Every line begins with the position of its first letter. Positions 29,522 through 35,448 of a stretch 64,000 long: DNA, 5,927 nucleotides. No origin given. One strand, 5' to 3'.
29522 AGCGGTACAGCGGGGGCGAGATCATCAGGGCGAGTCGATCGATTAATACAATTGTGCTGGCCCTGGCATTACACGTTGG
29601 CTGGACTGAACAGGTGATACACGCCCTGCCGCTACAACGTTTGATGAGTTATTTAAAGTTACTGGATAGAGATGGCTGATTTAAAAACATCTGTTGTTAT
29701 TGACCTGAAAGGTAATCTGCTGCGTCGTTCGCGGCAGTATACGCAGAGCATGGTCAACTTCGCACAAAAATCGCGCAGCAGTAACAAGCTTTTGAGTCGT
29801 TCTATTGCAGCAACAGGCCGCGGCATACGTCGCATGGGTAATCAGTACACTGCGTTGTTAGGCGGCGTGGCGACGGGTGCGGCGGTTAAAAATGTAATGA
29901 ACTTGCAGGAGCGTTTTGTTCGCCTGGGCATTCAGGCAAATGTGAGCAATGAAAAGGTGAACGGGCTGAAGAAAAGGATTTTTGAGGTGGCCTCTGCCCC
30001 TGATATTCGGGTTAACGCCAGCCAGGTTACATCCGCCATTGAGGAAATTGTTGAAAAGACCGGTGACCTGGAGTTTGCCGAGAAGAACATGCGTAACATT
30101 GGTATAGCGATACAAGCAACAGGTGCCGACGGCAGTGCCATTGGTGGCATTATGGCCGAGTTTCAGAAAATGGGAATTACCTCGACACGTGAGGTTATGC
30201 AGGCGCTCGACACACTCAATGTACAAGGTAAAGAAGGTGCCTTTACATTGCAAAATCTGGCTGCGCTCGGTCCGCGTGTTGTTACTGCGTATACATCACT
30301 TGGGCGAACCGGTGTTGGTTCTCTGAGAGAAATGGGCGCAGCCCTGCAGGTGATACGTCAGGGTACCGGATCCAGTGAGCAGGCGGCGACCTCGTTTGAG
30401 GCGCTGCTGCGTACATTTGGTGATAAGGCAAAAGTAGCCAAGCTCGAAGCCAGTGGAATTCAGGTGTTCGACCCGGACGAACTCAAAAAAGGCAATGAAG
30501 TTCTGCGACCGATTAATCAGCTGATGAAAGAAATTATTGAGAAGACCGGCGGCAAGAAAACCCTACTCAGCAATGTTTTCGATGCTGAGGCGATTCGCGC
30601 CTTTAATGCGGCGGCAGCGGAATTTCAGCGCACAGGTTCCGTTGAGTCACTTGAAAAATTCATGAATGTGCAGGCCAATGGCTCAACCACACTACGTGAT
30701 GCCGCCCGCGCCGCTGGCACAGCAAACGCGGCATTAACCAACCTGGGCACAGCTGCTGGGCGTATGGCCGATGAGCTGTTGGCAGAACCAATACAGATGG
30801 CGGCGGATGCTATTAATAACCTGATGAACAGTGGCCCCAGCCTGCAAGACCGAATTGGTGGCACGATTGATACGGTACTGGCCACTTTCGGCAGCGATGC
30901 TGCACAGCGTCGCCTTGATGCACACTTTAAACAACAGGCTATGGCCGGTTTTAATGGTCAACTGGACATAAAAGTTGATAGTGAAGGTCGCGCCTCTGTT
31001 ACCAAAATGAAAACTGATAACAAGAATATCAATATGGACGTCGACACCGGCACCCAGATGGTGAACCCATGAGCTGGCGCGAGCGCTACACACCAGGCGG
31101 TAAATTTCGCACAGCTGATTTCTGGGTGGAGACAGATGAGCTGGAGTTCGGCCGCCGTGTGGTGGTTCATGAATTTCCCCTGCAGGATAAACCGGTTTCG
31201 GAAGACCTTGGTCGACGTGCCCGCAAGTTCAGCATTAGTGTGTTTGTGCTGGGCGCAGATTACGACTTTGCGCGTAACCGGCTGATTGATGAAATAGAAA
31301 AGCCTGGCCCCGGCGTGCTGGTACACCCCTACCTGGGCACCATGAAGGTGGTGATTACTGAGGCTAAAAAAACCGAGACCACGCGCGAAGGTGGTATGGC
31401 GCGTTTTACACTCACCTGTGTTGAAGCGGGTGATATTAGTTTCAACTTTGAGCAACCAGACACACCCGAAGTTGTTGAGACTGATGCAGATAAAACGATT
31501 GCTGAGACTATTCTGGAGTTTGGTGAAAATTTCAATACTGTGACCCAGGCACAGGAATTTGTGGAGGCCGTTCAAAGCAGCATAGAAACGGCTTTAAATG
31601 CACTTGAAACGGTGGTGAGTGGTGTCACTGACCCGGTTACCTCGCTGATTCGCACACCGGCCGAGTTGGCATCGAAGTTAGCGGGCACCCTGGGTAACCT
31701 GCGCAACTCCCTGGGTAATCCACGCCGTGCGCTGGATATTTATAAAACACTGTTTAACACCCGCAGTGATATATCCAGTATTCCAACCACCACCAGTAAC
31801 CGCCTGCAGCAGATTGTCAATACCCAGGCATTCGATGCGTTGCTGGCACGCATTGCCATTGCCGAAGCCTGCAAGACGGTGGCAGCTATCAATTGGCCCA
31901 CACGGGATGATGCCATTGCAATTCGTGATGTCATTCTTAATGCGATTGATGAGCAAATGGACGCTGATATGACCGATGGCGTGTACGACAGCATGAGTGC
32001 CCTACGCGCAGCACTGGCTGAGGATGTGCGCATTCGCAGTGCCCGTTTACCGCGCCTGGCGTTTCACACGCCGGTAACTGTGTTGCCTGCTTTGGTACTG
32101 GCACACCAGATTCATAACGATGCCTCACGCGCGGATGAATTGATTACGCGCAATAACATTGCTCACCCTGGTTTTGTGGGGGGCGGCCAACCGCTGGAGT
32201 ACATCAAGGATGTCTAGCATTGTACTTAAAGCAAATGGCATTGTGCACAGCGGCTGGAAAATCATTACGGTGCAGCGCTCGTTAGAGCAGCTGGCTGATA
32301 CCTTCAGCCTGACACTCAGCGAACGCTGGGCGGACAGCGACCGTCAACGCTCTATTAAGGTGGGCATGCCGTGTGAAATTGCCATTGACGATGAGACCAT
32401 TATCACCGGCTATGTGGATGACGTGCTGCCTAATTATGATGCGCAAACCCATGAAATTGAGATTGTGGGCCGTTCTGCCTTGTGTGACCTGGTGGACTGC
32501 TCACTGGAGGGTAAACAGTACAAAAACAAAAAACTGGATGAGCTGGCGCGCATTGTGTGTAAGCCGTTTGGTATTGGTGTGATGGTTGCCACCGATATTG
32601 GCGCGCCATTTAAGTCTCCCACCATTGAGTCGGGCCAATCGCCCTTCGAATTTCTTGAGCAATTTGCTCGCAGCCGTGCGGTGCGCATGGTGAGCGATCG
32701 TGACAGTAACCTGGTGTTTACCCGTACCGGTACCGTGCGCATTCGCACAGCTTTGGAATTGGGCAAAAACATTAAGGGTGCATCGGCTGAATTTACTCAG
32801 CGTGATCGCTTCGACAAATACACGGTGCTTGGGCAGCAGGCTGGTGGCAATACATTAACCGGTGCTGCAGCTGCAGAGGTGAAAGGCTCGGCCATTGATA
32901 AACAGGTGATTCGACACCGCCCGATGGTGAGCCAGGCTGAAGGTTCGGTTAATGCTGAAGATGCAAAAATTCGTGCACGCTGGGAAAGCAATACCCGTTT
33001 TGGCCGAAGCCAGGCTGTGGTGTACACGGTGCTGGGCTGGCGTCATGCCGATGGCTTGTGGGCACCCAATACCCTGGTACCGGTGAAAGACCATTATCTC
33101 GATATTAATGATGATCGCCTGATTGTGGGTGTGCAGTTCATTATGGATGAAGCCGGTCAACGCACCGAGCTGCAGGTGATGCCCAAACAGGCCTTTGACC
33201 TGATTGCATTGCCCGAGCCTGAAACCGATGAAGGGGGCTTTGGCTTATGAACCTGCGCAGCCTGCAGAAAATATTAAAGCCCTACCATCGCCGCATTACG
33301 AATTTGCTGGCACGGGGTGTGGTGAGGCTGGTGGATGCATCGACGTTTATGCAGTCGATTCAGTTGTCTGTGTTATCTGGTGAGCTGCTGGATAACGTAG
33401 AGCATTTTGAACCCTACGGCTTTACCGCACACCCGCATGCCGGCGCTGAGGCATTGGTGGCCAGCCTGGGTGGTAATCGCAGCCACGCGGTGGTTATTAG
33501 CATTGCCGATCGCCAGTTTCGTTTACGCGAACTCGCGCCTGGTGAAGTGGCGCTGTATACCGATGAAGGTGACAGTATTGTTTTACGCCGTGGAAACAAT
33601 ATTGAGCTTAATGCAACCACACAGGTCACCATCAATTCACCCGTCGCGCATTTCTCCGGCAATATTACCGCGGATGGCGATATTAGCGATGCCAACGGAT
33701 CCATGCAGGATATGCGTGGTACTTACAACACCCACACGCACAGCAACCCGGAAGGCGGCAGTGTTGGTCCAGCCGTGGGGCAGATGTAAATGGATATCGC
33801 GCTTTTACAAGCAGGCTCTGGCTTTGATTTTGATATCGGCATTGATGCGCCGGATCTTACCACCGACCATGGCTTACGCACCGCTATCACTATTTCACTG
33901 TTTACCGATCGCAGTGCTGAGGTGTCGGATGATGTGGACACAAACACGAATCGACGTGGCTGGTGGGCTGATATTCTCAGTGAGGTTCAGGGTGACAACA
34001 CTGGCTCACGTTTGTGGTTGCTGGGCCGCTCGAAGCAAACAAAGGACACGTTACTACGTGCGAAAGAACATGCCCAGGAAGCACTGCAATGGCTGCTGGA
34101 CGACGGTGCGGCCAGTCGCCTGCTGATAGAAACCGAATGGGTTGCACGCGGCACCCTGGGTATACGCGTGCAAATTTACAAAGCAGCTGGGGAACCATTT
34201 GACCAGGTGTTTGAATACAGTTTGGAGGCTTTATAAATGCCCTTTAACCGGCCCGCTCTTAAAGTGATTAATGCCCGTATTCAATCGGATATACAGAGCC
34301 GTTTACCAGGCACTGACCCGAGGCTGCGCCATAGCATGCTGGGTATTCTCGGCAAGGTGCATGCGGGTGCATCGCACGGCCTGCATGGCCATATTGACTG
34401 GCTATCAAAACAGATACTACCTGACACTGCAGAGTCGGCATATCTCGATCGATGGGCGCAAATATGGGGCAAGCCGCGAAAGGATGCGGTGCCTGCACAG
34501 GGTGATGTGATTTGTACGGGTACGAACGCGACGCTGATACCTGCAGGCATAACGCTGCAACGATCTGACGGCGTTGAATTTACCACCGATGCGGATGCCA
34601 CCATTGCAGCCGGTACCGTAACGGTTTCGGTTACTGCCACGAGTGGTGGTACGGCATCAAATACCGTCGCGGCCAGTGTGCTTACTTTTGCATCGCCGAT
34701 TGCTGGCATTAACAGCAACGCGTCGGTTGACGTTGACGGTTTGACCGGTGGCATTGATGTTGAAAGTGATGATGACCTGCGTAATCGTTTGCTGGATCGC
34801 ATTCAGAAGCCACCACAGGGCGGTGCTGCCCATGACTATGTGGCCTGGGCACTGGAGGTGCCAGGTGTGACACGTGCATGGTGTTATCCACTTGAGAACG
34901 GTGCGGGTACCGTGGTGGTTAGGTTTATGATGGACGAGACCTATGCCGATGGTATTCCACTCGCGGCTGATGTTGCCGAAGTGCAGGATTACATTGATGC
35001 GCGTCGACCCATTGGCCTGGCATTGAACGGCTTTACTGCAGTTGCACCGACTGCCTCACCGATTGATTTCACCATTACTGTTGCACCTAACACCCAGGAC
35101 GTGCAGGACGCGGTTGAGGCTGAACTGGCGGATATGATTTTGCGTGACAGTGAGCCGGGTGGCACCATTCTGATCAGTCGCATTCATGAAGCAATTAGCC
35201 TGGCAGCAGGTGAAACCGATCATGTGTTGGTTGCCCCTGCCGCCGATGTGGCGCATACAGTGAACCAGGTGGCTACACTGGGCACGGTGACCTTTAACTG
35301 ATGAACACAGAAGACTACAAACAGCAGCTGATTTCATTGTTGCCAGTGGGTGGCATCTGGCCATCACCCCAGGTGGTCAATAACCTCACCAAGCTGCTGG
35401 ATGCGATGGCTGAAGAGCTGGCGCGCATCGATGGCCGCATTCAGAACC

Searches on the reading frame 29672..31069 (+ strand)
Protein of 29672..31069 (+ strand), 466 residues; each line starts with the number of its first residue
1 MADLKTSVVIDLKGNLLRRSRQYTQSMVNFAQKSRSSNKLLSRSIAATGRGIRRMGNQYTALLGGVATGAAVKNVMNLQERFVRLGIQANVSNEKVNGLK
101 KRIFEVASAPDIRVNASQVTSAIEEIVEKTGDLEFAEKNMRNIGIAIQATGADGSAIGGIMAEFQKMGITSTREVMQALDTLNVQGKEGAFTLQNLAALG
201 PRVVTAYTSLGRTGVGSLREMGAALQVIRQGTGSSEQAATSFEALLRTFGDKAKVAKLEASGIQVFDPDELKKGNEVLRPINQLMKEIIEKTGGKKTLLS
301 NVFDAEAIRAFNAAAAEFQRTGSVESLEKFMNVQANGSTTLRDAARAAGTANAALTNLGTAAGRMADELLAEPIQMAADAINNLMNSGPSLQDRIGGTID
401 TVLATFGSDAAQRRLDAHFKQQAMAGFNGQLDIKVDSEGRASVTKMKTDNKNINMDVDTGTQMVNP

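Call 12: search_protein_families(library=pfam, proteins=[window:29672-31069:+], max_evalue=0.001)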
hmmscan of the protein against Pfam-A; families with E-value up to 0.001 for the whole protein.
window:29672-31069:+ (466 aa): 1 family
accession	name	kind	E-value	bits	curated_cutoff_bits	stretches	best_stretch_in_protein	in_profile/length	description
PF10145.14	PhageMin_Tail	-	3.8e-11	43.7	33.2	1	111-296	10-193/201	Phage-related minor tail protein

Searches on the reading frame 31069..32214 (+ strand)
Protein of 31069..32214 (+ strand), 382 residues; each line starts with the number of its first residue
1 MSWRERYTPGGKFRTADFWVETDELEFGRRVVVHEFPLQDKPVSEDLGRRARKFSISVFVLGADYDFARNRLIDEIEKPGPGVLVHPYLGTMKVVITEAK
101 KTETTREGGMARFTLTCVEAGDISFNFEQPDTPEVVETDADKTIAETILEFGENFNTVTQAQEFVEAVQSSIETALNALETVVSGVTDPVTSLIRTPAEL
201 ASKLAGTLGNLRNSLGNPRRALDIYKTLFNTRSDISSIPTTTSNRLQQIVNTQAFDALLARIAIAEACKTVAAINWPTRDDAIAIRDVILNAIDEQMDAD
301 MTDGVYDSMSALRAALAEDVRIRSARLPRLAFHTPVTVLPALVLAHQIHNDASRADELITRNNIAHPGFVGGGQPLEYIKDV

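Call 12: search_protein_families(library=pfam, proteins=[window:31069-32214:+], max_evalue=0.001)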
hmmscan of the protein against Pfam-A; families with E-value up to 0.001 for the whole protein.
window:31069-32214:+ (382 aa): 1 family
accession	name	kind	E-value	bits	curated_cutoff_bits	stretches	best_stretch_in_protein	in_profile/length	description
PF07157.17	DNA_circ_N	-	7.6e-28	97.3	21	1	11-94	5-88/88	DNA circularisation protein N-terminus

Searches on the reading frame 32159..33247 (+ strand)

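Call 12: search_protein_families(library=pfam, proteins=[window:32159-33247:+], max_evalue=0.001)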
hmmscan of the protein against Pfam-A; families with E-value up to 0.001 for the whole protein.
window:32159-33247:+ (363 aa): 5 families
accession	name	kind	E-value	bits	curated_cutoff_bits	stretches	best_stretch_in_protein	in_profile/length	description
PF21683.3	GpP-like_1st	-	9.8e-26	89.9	27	1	21-106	2-85/85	Mu phage baseplate assembly protein GpP-like, N-terminal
PF22255.2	Gp44-like_2nd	-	4e-21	75.2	27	1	109-189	2-84/84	Baseplate hub protein gp44-like, second domain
PF21929.2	GpP_4th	-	1.3e-16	60.7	27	1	268-348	4-86/87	Mu phage baseplate assembly protein GpP, fourth domain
PF05954.17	Phage_GPD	-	9.9e-10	38.5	30.1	1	43-329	2-301/305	Phage tail baseplate hub (GPD)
PF22630.2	NMB1110_3rd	-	4.2e-06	27.5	27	1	217-274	1-56/59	Tail protein NMB1110-like, third domain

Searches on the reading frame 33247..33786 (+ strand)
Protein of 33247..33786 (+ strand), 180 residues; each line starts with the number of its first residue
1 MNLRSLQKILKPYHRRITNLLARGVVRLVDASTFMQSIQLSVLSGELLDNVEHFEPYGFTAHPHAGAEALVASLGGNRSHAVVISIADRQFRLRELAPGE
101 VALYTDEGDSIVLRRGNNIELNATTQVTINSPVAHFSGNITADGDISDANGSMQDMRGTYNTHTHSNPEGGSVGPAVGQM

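Call 12: search_protein_families(library=pfam, proteins=[window:33247-33786:+], max_evalue=0.001)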
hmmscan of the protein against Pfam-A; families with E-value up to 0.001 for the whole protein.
window:33247-33786:+ (180 aa): 1 family
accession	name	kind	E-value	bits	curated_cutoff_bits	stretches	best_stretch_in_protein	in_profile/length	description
PF06890.18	Phage_Mu_Gp45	-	4.3e-27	94.3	24.1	1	23-89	1-67/68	Bacteriophage Mu Gp45, N-terminal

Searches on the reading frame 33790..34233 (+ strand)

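Call 12: search_protein_families(library=pfam, proteins=[window:33790-34233:+], max_evalue=0.001)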
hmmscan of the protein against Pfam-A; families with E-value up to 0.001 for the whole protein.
window:33790-34233:+ (148 aa): 1 family
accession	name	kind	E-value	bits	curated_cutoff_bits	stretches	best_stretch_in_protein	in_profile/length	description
PF07409.17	GP46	-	7.1e-32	109.8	28.6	1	29-135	1-100/101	Phage protein GP46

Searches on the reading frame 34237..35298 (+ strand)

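Call 12: search_protein_families(library=pfam, proteins=[window:34237-35298:+], max_evalue=0.001)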
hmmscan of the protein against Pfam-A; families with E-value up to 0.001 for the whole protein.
window:34237-35298:+ (354 aa): 1 family
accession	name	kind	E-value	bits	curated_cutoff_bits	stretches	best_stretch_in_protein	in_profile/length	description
PF04865.19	Baseplate_J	-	2.5e-73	247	21.1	1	67-319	2-255/255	Baseplate J-like protein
